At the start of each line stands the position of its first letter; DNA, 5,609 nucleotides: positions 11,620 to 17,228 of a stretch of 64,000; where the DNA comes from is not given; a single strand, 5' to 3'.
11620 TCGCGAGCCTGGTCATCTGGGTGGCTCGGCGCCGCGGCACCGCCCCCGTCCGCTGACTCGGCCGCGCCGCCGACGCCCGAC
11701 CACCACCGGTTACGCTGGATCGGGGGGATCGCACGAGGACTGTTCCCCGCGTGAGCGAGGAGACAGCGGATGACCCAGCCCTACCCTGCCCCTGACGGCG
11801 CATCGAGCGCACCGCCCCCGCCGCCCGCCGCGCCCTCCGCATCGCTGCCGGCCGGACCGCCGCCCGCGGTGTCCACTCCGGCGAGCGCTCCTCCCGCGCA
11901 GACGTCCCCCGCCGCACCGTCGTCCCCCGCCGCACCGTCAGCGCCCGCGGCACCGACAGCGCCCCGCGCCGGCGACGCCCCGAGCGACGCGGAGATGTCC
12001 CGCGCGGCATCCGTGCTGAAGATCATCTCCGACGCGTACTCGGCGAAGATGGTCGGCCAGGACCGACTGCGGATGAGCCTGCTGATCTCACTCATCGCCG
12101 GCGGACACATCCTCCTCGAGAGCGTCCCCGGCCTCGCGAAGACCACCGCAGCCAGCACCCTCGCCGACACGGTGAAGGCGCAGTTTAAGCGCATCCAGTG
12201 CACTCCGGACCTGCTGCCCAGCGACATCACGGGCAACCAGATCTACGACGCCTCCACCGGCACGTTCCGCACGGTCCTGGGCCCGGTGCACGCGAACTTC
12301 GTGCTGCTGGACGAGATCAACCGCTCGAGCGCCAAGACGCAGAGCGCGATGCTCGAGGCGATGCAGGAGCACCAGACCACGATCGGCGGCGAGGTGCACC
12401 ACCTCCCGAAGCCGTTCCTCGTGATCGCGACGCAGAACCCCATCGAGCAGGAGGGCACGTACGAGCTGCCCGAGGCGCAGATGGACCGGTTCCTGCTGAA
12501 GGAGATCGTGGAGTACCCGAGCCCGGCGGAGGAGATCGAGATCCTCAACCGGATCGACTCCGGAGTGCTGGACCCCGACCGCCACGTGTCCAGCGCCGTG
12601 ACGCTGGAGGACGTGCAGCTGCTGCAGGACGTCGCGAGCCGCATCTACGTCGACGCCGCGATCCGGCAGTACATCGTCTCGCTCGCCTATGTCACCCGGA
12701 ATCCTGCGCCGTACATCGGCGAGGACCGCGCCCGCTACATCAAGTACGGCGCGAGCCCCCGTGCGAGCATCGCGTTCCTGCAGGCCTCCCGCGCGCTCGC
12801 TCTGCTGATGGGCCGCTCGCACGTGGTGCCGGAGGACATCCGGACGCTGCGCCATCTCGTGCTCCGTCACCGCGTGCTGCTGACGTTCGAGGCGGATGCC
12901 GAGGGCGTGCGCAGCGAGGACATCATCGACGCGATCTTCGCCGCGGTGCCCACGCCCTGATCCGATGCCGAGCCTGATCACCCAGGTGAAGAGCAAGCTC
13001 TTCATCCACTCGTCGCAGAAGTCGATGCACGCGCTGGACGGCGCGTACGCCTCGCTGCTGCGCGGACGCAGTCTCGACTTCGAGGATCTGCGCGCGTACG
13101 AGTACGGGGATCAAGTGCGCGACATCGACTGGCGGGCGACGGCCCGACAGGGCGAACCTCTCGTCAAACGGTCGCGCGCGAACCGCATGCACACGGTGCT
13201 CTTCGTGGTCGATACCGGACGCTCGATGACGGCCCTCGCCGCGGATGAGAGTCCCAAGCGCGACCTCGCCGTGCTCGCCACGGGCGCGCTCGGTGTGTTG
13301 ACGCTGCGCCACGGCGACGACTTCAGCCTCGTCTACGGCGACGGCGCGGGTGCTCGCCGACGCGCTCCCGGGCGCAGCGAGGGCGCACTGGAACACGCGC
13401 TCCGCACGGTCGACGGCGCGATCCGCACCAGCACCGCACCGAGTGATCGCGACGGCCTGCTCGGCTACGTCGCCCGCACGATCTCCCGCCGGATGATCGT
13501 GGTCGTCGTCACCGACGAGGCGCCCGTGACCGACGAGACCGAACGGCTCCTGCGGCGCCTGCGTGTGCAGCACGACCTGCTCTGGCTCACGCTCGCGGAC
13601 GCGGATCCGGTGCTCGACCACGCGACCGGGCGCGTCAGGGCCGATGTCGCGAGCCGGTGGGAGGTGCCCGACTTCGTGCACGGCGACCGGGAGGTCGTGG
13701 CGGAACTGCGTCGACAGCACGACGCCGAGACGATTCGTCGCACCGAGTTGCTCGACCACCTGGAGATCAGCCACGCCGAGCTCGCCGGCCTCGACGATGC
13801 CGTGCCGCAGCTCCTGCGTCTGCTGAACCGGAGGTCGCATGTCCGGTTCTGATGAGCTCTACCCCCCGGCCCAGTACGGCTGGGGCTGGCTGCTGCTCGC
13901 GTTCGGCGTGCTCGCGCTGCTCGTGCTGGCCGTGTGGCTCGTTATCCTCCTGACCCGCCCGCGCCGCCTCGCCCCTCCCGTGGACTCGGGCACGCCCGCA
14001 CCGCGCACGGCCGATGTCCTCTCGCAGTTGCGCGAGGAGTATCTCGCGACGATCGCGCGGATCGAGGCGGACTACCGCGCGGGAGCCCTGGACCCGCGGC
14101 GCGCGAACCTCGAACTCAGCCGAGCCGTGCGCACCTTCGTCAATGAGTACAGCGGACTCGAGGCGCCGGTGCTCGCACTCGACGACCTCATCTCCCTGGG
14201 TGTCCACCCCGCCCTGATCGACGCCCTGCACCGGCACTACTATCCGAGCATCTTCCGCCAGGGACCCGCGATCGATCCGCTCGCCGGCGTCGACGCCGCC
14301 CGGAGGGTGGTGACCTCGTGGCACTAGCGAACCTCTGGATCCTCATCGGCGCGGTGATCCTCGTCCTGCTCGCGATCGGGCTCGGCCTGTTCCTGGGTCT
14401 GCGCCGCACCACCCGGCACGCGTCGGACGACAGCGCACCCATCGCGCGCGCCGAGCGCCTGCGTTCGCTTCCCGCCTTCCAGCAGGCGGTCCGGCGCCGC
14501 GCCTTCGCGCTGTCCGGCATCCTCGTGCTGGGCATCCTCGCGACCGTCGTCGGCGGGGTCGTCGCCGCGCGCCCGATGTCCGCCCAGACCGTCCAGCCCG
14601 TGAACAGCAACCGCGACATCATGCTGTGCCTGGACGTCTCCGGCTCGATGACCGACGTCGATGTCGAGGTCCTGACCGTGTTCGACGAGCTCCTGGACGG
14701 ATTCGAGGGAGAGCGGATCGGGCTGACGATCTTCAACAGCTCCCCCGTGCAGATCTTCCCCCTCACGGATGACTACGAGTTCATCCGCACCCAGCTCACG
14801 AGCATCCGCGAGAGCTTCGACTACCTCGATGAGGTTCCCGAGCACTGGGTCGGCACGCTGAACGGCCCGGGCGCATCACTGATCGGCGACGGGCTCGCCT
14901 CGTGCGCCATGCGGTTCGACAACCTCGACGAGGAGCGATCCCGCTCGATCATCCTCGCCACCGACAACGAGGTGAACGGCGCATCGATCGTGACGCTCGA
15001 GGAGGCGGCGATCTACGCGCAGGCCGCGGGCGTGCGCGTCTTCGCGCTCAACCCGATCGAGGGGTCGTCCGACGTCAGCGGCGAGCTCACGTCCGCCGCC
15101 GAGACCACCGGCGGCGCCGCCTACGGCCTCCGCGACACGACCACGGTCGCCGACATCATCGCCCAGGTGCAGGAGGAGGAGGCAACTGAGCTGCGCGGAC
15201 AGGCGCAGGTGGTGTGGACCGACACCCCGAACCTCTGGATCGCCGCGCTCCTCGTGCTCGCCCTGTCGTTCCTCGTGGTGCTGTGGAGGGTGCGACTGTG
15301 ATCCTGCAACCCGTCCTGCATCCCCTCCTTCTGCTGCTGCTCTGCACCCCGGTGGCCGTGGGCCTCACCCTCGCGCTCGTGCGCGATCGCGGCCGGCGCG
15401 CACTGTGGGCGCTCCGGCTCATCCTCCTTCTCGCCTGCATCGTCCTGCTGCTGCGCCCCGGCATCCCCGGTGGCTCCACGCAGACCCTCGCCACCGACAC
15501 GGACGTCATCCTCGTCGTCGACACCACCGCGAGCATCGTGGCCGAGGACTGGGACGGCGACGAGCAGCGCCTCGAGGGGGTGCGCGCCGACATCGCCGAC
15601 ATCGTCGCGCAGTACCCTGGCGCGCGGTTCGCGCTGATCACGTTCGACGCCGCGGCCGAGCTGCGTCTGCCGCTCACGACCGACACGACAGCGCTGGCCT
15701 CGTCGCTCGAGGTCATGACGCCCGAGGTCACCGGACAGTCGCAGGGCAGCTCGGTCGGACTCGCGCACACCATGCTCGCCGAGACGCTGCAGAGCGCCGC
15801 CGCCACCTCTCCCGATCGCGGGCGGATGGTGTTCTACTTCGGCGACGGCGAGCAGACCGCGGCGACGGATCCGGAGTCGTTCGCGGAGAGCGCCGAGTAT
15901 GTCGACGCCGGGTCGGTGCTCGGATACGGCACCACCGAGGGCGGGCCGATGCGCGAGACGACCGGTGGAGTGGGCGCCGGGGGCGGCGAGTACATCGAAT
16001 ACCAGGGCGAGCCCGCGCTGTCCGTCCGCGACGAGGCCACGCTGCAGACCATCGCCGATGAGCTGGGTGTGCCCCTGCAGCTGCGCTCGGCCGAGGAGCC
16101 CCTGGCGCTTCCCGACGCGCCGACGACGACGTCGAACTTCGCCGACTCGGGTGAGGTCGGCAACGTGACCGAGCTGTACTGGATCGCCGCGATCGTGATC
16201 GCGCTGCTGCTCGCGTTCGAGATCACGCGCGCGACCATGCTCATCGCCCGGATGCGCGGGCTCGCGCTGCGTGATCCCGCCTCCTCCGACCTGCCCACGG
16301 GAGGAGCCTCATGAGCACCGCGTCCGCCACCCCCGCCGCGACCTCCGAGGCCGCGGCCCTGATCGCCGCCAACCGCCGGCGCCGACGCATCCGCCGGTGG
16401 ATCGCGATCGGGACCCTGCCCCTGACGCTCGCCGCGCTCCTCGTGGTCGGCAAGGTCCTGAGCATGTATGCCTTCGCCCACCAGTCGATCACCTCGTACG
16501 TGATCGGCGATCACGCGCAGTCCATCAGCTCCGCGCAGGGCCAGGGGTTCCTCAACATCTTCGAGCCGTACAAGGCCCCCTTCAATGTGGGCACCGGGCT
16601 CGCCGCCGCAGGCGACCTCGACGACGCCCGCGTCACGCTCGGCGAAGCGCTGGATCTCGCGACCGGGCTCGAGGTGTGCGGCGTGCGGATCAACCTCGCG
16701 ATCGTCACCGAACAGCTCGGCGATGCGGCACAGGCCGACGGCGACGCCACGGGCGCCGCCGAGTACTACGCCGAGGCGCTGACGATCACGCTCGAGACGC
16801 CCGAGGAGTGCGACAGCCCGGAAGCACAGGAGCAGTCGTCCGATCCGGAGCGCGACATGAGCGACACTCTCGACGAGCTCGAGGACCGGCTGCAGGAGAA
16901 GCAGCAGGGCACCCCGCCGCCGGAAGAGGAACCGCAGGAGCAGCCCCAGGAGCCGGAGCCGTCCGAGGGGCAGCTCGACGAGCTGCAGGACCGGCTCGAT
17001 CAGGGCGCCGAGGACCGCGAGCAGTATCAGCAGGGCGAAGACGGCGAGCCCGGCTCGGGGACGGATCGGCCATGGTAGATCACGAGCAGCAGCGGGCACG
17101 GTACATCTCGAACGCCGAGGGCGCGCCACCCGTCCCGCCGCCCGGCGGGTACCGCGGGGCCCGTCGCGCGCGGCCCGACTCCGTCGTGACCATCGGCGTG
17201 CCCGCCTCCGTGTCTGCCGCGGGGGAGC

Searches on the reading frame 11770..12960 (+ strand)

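Call 59: search_protein_families(library=pfam, proteins=[window:11770-12960:+], max_evalue=0.01)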
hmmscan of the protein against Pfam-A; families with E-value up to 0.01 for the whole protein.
window:11770-12960:+ (396 aa): 8 families
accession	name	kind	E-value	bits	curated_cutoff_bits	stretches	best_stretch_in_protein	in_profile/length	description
PF07726.17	AAA_3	-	6.6e-60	201.2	27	1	113-243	1-131/131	ATPase family associated with various cellular activities (AAA)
PF17863.7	AAA_lid_2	-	1.5e-20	73.1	22.7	1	322-389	7-74/74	AAA lid domain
PF20030.5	bpMoxR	-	2.5e-11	43.5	27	1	86-259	6-178/205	MoxR domain in the MoxR-vWA-beta-propeller ternary systems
PF07728.20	AAA_5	-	1.5e-10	41.7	22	1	113-241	1-139/139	AAA domain (dynein-related subfamily)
PF00004.35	AAA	-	1e-05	26.4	21.2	1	114-226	1-112/131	ATPase family associated with various cellular activities (AAA)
PF05496.18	RuvB_N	-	0.00068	19.9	27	1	112-202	34-112/159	Holliday junction DNA helicase RuvB P-loop domain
PF00493.29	MCM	-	0.0012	18.4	23.3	1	101-232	47-179/224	MCM P-loop domain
PF00158.32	Sigma54_activat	-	0.0018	18.4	20.2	1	161-227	77-147/168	Sigma-54 interaction domain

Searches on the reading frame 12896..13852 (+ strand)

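Call 59: search_protein_families(library=pfam, proteins=[window:12896-13852:+], max_evalue=0.01)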
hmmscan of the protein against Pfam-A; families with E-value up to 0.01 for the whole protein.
window:12896-13852:+ (318 aa): 1 family
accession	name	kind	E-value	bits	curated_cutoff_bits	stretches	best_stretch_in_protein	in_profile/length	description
PF01882.25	DUF58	-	3.9e-27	95.3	23.4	1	65-236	2-171/216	Protein of unknown function DUF58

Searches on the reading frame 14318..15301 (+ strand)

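Call 33: search_protein_families(library=ncbifam, proteins=[window:14318-15301:+], max_evalue=0.001)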
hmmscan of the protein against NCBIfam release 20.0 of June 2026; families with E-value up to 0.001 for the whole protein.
window:14318-15301:+ (327 aa): 3 families
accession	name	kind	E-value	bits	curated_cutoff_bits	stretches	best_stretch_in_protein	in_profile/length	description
NF047508.1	VWA_BatA_Lepto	exception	1.4e-14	53.9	380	1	54-326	45-312/315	VWA domain-containing protein BatA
TIGR03436.1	acidobact_VWFA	subfamily_domain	1.6e-05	24.6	81.25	1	97-287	65-281/324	VWA domain-containing protein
NF047506.1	VWA_BatB_Lepto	exception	7.9e-05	21.9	350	1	80-153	68-146/324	VWA domain-containing protein BatB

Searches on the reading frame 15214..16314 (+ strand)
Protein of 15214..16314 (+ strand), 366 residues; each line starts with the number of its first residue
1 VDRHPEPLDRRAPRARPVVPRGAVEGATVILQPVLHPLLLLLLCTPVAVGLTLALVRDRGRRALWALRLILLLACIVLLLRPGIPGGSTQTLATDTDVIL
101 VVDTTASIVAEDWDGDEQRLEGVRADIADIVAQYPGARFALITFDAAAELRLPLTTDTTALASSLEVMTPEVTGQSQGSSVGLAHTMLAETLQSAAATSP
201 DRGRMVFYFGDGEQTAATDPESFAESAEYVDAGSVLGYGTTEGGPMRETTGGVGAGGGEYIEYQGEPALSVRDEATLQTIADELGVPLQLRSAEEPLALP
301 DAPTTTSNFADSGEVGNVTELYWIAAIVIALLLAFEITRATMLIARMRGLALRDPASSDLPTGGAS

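Call 33: search_protein_families(library=ncbifam, proteins=[window:15214-16314:+], max_evalue=0.001)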
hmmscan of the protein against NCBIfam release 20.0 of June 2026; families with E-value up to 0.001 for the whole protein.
window:15214-16314:+ (366 aa): 3 families
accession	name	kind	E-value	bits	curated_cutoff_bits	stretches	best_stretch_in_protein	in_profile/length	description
NF047506.1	VWA_BatB_Lepto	exception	5.5e-10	38.9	350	1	89-262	79-238/324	VWA domain-containing protein BatB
NF047508.1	VWA_BatA_Lepto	exception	1.4e-06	27.6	380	1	68-230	58-219/315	VWA domain-containing protein BatA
TIGR03436.1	acidobact_VWFA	subfamily_domain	0.0001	21.9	81.25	1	102-283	65-259/324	VWA domain-containing protein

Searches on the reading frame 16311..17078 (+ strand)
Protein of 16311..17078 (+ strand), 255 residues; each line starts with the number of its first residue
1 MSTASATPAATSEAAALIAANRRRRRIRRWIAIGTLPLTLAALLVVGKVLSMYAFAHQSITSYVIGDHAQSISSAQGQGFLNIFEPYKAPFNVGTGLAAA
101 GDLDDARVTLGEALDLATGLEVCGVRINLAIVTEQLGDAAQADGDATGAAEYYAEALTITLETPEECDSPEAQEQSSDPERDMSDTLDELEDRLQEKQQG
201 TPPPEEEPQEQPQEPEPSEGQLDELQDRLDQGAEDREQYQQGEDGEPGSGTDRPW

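Call 33: search_protein_families(library=ncbifam, proteins=[window:16311-17078:+], max_evalue=0.001)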
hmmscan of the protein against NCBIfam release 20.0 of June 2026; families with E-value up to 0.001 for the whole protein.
window:16311-17078:+ (255 aa): 0 families

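Call 59: search_protein_families(library=pfam, proteins=[window:16311-17078:+], max_evalue=0.01)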
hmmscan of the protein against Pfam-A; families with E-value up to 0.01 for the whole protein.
window:16311-17078:+ (255 aa): 2 families
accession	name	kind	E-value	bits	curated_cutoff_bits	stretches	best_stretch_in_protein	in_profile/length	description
PF13424.12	TPR_12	-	0.00015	22.3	30.1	1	92-159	8-74/77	Tetratricopeptide repeat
PF07719.23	TPR_2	-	0.00029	21.2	27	0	135-159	6-30/34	Tetratricopeptide repeat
